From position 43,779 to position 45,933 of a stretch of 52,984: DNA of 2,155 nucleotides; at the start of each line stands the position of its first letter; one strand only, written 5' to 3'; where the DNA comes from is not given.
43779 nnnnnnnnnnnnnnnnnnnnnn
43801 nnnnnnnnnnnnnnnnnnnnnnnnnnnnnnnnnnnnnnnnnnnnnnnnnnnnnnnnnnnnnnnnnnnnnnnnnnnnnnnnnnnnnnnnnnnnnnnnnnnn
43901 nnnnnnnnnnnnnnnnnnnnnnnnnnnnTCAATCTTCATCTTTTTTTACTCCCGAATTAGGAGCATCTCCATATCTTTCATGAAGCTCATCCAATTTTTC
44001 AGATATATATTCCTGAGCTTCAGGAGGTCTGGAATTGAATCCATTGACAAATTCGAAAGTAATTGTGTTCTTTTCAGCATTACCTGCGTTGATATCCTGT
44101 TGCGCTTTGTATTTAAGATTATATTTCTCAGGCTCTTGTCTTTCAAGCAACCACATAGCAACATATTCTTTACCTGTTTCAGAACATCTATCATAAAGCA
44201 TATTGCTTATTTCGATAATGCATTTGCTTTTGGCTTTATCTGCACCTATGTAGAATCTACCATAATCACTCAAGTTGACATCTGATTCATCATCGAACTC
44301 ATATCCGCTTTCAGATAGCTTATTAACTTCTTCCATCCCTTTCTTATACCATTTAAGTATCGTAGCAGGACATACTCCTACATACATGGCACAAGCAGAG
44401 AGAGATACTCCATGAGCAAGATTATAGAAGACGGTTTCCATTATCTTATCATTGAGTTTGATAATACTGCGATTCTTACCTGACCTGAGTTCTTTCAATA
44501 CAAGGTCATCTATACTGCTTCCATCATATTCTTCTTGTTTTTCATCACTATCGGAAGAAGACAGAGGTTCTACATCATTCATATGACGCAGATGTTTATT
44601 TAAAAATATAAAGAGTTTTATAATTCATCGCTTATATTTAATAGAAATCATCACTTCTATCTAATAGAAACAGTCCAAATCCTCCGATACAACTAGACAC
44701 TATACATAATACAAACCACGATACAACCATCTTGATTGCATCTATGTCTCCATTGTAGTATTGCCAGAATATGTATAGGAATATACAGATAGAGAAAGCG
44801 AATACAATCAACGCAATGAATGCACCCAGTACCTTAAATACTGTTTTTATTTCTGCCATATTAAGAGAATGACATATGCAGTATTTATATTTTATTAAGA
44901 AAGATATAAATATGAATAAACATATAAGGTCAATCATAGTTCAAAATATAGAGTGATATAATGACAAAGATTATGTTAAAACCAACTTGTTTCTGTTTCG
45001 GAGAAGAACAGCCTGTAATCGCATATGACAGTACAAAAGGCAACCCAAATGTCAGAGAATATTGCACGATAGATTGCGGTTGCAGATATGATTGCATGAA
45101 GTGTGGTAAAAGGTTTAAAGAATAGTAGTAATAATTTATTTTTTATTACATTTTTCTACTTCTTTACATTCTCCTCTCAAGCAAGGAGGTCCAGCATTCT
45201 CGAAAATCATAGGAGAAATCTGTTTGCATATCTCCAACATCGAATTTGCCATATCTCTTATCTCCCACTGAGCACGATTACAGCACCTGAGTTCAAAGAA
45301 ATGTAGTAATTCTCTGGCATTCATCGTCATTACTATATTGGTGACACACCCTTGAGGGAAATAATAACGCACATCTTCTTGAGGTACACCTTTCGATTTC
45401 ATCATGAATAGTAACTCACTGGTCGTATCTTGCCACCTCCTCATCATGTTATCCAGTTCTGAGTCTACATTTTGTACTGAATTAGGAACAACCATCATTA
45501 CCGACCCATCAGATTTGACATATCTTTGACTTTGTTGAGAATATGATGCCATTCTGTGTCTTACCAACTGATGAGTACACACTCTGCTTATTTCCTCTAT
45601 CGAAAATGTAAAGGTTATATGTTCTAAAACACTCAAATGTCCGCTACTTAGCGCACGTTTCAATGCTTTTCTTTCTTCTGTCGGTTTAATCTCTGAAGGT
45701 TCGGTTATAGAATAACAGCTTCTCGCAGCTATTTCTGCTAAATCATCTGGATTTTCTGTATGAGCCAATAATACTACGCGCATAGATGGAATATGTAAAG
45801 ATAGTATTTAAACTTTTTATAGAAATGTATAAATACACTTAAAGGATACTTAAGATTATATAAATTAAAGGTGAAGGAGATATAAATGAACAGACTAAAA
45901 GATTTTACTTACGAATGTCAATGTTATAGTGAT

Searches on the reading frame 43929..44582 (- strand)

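Call 10: search_protein_families(library=pfam, proteins=[window:43929-44582:-], max_evalue=0.01)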
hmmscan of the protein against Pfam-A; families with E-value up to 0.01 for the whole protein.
window:43929-44582:- (217 aa): 0 families

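Call 86: search_protein_families(library=phrogs, proteins=[window:43929-44582:-], max_evalue=0.001)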
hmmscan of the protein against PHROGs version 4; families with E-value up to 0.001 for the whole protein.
window:43929-44582:- (217 aa): 1 family
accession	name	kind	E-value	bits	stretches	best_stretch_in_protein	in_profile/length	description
phrog_4102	-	head and packaging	1.2e-08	36.3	1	42-173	14-129/166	terminase small subunit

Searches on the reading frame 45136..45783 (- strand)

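Call 10: search_protein_families(library=pfam, proteins=[window:45136-45783:-], max_evalue=0.01)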
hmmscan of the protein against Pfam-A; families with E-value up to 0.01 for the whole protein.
window:45136-45783:- (215 aa): 1 family
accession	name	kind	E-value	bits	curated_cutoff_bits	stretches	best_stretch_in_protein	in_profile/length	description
PF02511.20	Thy1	-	1.5e-65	221.1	24.8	1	5-191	2-190/191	Thymidylate synthase complementing protein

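Call 25: search_protein_families(library=ncbifam, proteins=[window:45136-45783:-], max_evalue=0.001)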
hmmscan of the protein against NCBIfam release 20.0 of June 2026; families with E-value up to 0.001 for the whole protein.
window:45136-45783:- (215 aa): 1 family
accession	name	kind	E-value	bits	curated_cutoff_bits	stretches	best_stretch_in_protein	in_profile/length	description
TIGR02170.1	thyX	equivalog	1.5e-56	191.3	87.9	1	3-195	2-209/211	FAD-dependent thymidylate synthase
